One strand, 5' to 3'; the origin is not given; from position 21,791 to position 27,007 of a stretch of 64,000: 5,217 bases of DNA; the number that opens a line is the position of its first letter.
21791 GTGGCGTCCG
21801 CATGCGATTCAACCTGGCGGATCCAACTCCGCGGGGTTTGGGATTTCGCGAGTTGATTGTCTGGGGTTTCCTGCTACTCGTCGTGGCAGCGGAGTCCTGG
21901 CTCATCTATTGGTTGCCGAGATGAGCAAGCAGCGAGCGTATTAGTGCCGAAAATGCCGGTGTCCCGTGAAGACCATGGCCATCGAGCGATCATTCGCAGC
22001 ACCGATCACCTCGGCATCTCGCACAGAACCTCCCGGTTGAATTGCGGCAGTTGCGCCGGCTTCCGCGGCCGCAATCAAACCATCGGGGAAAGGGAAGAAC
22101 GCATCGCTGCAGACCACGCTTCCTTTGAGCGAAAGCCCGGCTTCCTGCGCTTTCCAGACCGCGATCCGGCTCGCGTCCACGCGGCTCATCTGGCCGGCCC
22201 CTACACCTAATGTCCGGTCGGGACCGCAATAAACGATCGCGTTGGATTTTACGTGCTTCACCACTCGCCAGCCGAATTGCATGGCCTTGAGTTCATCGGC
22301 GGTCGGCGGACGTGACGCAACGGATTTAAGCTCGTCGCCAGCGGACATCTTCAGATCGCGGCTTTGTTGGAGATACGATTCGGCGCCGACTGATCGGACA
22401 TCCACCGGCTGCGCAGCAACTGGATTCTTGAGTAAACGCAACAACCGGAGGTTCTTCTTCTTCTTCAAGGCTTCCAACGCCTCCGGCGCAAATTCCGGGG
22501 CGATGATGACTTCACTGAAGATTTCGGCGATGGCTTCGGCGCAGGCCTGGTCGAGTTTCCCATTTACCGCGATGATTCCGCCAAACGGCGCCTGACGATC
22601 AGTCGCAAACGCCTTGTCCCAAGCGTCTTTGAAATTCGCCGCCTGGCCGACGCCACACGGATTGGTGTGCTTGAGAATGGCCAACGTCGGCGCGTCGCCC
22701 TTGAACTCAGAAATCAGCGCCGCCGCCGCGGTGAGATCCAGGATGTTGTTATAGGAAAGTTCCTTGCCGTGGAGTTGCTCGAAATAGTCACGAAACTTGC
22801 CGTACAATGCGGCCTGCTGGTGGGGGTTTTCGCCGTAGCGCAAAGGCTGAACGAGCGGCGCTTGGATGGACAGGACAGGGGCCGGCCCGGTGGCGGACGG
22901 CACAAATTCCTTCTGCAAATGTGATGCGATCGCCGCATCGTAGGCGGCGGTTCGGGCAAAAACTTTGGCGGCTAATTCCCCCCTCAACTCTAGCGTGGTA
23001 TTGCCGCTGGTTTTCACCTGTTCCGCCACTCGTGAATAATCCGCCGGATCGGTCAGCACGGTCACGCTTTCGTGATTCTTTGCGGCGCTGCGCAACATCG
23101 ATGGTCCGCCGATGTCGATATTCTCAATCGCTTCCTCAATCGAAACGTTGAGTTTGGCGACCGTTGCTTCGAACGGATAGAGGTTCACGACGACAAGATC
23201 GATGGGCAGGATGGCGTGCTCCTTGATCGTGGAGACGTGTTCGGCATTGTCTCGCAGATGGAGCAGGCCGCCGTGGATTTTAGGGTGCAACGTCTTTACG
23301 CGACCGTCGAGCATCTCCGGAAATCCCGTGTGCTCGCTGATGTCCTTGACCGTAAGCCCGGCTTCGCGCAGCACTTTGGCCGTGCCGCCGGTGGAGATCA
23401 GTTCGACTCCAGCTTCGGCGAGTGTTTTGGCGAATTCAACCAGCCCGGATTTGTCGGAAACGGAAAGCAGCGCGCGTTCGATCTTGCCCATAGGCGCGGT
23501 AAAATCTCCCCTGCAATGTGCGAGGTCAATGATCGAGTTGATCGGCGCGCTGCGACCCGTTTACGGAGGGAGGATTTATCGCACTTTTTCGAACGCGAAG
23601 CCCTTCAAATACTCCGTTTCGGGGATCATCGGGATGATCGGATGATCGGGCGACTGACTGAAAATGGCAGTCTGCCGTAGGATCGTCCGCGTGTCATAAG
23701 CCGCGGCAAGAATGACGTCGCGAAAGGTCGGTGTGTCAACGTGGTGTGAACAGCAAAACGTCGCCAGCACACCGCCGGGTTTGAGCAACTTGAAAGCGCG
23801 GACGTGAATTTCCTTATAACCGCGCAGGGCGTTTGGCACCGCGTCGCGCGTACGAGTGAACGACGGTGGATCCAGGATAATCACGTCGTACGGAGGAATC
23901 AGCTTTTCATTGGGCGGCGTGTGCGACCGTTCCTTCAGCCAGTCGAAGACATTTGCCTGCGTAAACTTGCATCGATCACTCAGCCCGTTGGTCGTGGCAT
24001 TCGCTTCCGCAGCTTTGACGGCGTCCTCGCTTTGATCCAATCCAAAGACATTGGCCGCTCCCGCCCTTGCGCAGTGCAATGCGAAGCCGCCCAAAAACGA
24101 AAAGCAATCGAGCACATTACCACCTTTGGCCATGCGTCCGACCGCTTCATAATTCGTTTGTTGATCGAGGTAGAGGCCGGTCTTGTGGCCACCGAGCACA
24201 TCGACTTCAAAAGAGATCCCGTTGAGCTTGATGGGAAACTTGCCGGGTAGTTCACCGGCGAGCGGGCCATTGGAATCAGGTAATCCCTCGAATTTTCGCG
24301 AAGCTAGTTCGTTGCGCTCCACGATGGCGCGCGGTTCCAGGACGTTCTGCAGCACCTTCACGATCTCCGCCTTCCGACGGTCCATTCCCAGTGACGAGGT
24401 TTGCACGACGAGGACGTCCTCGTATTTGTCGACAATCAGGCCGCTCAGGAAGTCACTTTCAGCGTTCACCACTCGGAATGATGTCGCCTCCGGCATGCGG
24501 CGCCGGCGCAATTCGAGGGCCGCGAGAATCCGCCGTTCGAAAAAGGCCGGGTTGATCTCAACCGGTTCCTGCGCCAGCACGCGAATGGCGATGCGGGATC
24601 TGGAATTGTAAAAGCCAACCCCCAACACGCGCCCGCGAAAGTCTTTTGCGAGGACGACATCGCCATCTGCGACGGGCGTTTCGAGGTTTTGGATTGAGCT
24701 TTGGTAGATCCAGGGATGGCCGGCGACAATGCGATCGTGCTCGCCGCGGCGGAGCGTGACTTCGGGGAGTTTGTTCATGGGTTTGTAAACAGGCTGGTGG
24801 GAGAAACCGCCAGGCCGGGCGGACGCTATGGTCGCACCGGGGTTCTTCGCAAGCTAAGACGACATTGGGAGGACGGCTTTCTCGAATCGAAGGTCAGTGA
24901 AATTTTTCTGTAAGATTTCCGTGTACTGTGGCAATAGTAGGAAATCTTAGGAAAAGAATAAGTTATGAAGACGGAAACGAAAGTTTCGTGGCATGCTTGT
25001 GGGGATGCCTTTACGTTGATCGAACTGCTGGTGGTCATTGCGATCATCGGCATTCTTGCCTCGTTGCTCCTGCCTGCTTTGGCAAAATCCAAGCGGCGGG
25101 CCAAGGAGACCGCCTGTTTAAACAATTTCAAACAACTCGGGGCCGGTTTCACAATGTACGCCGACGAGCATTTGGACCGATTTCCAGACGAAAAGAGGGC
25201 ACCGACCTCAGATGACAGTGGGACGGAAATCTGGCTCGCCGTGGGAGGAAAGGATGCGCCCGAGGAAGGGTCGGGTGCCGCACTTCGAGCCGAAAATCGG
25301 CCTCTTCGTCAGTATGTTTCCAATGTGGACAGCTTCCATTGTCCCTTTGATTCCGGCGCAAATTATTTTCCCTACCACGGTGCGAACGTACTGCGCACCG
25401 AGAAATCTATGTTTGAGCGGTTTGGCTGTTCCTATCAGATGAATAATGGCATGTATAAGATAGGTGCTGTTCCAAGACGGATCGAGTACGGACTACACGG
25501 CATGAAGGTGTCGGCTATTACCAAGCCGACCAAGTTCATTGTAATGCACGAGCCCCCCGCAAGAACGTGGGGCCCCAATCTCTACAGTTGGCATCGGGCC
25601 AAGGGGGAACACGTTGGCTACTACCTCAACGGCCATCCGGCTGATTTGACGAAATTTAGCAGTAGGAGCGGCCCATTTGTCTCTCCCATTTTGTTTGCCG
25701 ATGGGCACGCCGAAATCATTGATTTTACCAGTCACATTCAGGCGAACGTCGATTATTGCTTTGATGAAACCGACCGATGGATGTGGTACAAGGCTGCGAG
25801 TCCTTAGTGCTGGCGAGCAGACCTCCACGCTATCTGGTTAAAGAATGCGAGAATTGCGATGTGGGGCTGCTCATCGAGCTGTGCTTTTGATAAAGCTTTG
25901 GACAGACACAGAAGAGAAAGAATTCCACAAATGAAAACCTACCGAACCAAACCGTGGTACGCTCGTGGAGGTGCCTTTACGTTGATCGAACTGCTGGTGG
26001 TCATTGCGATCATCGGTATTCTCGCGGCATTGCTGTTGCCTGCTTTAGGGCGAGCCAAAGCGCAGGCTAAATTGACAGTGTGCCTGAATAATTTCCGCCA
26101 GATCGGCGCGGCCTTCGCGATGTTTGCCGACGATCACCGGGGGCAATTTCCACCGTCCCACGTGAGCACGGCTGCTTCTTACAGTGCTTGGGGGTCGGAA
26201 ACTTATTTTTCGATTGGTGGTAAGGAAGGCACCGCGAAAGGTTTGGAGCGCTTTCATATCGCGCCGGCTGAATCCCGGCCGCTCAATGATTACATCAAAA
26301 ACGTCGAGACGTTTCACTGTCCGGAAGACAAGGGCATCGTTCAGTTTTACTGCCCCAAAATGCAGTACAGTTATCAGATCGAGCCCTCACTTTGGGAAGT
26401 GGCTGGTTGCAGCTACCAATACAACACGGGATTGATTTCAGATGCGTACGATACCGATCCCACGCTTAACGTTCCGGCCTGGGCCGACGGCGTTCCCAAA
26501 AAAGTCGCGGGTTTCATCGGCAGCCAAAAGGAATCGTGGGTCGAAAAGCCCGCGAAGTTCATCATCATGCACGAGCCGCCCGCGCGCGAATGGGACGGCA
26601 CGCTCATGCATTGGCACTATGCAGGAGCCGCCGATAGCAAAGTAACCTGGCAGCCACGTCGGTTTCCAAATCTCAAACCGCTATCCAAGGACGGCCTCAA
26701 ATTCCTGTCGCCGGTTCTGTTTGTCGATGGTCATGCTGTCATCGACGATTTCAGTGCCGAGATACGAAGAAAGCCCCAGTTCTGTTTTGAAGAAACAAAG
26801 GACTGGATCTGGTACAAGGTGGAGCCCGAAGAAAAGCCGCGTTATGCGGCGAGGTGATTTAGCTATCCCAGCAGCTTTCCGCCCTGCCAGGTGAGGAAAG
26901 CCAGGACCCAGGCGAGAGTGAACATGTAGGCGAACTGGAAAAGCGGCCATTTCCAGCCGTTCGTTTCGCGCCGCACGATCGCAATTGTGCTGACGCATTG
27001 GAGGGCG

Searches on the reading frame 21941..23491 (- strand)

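Call 37: search_protein_families(library=pfam, proteins=[window:21941-23491:-], max_evalue=0.00001)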
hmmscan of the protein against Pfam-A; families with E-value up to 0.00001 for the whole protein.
window:21941-23491:- (516 aa): 2 families
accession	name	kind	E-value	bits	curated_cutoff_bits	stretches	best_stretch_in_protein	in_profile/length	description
PF01808.24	AICARFT_IMPCHas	-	1e-111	373.8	25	1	136-447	1-311/311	AICARFT/IMPCHase bienzyme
PF02142.27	MGS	-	6e-27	94.1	24.1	1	16-130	1-93/94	MGS-like domain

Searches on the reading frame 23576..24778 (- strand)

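Call 37: search_protein_families(library=pfam, proteins=[window:23576-24778:-], max_evalue=0.00001)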
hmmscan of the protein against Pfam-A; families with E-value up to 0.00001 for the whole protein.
window:23576-24778:- (400 aa): 3 families
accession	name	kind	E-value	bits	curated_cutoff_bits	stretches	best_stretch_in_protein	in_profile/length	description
PF17785.7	PUA_3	-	7.3e-19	67.8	22.6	1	7-69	1-63/64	PUA-like domain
PF10672.15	Methyltrans_SAM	-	6.6e-16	58.8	27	1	172-342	77-238/286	S-adenosylmethionine-dependent methyltransferase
PF13847.12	Methyltransf_31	-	1e-11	45.2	27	1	218-348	3-117/145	Methyltransferase domain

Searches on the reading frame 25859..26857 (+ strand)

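Call 37: search_protein_families(library=pfam, proteins=[window:25859-26857:+], max_evalue=0.00001)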
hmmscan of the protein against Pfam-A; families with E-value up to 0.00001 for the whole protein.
window:25859-26857:+ (332 aa): 1 family
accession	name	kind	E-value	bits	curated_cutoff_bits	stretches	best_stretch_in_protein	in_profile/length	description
PF07963.17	N_methyl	-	8.3e-06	25.6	21.2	0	39-60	6-27/27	Prokaryotic N-terminal methylation motif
